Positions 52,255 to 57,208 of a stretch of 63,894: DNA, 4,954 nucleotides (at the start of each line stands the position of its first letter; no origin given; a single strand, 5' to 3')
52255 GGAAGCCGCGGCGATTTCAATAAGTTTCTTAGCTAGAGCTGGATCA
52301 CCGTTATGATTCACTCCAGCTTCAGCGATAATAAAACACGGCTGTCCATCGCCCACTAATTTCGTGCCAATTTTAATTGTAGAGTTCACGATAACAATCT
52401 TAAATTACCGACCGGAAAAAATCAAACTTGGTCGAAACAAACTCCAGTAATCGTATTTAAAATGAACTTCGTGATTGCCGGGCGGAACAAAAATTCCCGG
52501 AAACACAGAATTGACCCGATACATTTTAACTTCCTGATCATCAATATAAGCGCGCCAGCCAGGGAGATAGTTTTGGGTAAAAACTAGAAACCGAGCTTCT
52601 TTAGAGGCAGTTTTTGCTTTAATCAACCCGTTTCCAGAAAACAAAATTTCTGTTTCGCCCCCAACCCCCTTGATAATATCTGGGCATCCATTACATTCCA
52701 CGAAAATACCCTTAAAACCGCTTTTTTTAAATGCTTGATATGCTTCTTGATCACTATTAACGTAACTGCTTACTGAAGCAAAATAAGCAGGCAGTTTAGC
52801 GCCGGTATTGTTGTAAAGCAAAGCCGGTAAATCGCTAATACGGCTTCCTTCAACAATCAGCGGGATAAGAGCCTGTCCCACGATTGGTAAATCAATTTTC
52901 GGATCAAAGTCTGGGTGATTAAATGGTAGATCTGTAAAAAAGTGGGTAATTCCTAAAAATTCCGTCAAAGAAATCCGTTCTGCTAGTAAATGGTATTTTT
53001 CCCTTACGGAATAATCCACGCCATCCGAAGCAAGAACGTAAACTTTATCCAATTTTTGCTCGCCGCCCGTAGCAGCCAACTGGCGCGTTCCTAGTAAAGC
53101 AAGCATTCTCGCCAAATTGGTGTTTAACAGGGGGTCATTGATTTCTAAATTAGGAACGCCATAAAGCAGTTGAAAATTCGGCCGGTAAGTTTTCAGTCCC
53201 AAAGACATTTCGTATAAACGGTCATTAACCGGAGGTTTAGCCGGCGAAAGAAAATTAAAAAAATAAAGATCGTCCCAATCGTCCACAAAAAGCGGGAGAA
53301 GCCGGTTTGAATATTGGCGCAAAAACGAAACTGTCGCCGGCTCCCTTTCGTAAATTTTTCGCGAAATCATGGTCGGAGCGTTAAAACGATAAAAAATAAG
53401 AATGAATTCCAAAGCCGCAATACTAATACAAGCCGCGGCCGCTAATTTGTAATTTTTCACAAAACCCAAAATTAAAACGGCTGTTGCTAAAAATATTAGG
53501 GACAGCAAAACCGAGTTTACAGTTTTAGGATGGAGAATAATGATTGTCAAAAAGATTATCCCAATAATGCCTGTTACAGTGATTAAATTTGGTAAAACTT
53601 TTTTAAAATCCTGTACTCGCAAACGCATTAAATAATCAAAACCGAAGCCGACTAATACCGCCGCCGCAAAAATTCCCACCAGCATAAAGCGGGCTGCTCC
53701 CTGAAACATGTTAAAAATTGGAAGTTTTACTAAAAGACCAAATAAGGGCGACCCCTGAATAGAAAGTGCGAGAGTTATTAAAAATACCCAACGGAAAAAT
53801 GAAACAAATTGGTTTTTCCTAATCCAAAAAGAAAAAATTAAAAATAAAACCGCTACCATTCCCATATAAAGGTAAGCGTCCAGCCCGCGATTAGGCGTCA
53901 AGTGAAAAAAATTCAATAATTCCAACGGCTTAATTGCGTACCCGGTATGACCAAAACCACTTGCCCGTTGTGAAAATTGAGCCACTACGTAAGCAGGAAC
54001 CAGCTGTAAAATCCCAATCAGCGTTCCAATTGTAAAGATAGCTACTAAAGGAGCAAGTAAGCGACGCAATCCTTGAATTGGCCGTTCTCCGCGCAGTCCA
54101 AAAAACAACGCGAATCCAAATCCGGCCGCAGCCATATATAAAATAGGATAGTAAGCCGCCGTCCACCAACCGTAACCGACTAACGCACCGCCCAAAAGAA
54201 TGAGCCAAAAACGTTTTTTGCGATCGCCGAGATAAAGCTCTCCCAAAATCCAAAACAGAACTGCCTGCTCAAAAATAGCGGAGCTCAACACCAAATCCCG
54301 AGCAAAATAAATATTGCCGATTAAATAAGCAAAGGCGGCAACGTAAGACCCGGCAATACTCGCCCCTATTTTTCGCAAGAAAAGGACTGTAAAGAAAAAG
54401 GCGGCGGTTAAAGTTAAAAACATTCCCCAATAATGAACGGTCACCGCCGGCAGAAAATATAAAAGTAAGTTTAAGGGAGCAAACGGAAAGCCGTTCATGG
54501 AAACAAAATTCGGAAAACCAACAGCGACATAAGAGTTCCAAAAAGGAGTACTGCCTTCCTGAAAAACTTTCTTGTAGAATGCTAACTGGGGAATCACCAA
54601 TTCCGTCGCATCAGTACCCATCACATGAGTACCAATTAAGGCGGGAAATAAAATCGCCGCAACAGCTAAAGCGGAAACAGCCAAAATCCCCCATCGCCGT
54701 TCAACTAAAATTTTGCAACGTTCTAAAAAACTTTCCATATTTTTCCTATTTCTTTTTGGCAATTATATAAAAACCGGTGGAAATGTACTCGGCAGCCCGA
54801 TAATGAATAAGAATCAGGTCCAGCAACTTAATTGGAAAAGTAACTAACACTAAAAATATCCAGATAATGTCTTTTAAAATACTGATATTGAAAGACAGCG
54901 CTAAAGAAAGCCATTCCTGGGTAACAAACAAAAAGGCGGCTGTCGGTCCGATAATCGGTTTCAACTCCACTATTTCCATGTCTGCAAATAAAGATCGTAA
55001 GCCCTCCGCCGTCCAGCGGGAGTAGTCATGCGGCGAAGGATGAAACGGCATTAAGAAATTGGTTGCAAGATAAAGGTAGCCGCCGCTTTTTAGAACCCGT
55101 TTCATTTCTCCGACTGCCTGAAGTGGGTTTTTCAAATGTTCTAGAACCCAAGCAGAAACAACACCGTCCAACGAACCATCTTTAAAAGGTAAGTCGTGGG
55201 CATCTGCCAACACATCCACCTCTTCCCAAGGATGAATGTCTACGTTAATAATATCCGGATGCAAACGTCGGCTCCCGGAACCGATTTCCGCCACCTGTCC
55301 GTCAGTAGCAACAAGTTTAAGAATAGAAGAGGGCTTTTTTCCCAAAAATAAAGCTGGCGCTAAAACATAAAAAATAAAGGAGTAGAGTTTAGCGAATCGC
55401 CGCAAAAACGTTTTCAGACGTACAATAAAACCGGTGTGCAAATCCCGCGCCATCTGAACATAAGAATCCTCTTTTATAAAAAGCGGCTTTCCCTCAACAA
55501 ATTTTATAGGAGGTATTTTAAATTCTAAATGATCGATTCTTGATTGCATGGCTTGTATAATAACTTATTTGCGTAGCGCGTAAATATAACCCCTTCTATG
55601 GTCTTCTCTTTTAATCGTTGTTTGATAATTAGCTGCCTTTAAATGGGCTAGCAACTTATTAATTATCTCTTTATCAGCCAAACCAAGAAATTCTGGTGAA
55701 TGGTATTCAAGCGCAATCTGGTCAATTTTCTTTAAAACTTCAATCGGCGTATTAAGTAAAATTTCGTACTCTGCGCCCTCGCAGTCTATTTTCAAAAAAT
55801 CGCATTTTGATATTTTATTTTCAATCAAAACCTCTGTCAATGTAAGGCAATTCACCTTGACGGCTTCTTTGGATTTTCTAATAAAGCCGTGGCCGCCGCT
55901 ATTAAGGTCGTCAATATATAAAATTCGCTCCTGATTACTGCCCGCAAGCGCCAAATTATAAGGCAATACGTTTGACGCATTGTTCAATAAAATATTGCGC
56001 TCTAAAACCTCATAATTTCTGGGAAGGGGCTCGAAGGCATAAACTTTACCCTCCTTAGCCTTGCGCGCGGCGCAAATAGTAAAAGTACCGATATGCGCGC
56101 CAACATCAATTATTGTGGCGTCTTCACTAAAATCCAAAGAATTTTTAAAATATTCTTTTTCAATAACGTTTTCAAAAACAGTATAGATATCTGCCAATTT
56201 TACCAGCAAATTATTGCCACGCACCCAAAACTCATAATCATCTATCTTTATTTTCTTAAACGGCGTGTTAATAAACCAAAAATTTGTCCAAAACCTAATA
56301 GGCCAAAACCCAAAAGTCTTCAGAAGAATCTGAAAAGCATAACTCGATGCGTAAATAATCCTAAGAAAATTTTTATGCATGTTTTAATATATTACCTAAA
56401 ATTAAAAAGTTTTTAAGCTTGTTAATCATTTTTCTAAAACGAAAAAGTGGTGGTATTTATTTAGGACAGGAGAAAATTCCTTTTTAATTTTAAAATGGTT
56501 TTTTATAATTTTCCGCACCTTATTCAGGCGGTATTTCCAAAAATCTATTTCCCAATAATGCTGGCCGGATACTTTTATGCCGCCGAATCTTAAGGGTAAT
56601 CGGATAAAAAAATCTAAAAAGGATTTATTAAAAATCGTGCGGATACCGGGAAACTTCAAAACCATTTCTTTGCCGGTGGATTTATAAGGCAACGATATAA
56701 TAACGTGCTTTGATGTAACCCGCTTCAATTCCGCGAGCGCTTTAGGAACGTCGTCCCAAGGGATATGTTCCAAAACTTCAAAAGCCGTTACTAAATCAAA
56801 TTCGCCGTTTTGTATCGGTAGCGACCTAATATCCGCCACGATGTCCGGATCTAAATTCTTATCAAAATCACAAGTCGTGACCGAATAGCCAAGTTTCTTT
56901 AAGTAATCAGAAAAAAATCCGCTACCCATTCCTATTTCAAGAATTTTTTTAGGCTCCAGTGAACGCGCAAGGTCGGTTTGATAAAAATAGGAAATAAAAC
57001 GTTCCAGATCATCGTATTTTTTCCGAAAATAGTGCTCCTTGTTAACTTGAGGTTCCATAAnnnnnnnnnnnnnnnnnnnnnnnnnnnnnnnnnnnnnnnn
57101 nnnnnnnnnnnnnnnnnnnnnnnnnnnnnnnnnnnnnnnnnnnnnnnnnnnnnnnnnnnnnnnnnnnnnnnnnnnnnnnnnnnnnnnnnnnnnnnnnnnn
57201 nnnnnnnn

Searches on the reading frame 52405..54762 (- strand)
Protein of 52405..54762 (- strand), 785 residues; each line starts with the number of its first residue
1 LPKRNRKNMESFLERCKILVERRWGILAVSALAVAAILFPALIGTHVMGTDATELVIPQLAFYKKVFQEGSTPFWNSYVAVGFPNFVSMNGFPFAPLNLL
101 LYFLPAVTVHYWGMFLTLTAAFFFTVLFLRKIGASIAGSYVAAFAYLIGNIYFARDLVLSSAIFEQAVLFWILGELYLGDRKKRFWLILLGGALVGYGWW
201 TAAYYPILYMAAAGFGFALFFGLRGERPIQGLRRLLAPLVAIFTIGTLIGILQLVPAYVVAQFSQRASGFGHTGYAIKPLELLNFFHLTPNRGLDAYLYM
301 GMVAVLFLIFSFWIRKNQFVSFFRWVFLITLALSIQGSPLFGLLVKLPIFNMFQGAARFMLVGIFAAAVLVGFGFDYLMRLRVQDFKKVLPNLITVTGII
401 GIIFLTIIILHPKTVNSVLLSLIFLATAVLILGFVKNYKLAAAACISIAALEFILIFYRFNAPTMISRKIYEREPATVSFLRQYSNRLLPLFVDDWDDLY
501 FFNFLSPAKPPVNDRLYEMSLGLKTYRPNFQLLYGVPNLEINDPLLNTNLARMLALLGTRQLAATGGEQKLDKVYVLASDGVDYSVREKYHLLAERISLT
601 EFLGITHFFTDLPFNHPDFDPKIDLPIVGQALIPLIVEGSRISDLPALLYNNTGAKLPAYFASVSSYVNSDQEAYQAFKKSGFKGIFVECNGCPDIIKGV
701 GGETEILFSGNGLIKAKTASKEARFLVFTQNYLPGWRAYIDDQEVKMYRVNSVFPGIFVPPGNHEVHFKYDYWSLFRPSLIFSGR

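Call 42: search_protein_families(library=pfam, proteins=[window:52405-54762:-], max_evalue=0.001)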
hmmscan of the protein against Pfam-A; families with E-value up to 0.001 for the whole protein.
window:52405-54762:- (785 aa): 1 family
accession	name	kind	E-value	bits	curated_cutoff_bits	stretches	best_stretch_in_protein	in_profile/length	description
PF09586.16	YfhO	-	5.9e-11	41.9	28.5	1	716-770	768-823/835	Bacterial membrane protein YfhO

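Call 54: find_homologous_proteins(query=window:52405-54762:-, max_evalue=1e-10)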
Query window:52405-54762:- (785 aa): 17 proteins with E <= 1e-10 among 8000 candidates.
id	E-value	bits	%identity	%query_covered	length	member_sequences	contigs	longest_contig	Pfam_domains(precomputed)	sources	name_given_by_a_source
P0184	0.0e+0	1104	100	64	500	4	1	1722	-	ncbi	ncbi:MAG: hypothetical protein AAB885_02865, partial [Patescibacteria group bacterium]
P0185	3.0e-298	1010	61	96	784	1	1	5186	PF09586.17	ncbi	-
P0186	1.2e-237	809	51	97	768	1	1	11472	PF09586.17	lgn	-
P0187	9.6e-220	750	49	97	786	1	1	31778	PF09586.17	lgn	-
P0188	1.7e-217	743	48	99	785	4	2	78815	PF09586.17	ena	-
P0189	1.7e-217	743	51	89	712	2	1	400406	-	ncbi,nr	ncbi:MAG: hypothetical protein G01um10143_165 [Parcubacteria group bacterium Gr01-1014_3]|nr:MAG: hy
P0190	5.0e-217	741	47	98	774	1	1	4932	PF09586.17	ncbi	-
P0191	2.0e-202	693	44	98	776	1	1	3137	PF09586.17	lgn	-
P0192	3.4e-196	672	44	96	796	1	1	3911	PF09586.17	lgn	-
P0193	1.1e-195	671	45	97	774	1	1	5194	PF09586.17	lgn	-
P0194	1.8e-184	633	44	98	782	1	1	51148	PF09586.17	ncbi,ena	-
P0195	2.9e-183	629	43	99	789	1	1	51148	PF09586.17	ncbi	-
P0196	3.2e-182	626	43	99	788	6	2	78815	PF09586.17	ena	-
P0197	5.1e-176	605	42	98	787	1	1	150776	PF09586.17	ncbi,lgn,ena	-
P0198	2.7e-166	573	45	85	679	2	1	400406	-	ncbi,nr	ncbi:MAG: hypothetical protein G01um10143_168 [Parcubacteria group bacterium Gr01-1014_3]|nr:MAG: hy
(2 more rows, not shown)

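Call 78: search_protein_families(library=ncbifam, proteins=[window:52405-54762:-], max_evalue=0.00001)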
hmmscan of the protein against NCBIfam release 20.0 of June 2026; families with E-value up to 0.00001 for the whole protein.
window:52405-54762:- (785 aa): 0 families

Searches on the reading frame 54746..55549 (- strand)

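Call 42: search_protein_families(library=pfam, proteins=[window:54746-55549:-], max_evalue=0.001)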
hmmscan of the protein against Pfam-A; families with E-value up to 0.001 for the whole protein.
window:54746-55549:- (267 aa): 7 families
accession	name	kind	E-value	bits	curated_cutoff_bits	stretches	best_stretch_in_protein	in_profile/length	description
PF08241.18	Methyltransf_11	-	7.4e-15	55.8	21.2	1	113-161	47-95/95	Methyltransferase domain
PF13649.12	Methyltransf_25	-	3e-07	31.5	27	1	113-157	51-97/97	Methyltransferase domain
PF13489.12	Methyltransf_23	-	3.6e-07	30.5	27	1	70-180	20-133/164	Methyltransferase domain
PF13847.12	Methyltransf_31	-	8.9e-06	25.9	27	1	115-162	61-110/145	Methyltransferase domain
PF05148.21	Methyltransf_8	-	4.1e-05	24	27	1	83-162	73-157/219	Hypothetical methyltransferase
PF08242.18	Methyltransf_12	-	6.8e-05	24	30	1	103-159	46-98/98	Methyltransferase domain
PF01209.24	Ubie_methyltran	-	0.00014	21.8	20.1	1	113-161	103-151/233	ubiE/COQ5 methyltransferase family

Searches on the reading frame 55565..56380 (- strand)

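Call 42: search_protein_families(library=pfam, proteins=[window:55565-56380:-], max_evalue=0.001)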
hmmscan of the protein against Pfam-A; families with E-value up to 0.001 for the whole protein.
window:55565-56380:- (271 aa): 3 families
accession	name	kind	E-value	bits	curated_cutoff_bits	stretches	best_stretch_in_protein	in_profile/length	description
PF05050.19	Methyltransf_21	-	6.8e-23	82.1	22.7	1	92-252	1-171/173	Methyltransferase FkbM domain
PF05575.17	V_cholerae_RfbT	-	1.3e-10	41.5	27.9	1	86-222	79-220/286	Vibrio cholerae RfbT protein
PF02475.24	TRM5-TYW2_MTfase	-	2.1e-09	38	28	1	55-142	7-93/164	TRM5/TYW2 methyltransferase domain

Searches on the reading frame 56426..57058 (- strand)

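Call 42: search_protein_families(library=pfam, proteins=[window:56426-57058:-], max_evalue=0.001)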
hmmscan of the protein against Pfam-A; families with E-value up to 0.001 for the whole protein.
window:56426-57058:- (210 aa): 5 families
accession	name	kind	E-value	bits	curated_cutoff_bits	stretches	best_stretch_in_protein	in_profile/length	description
PF08241.18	Methyltransf_11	-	7e-15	55.9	21.2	1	40-118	1-90/95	Methyltransferase domain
PF13649.12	Methyltransf_25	-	4.8e-12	46.8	27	1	74-116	52-94/97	Methyltransferase domain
PF13489.12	Methyltransf_23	-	8.1e-12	45.6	27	1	30-124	17-119/164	Methyltransferase domain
PF03848.20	TehB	-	7.5e-07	29.2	20.4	1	5-68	3-63/193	Tellurite resistance protein TehB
PF08242.18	Methyltransf_12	-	1e-06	29.8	30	1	40-114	1-91/98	Methyltransferase domain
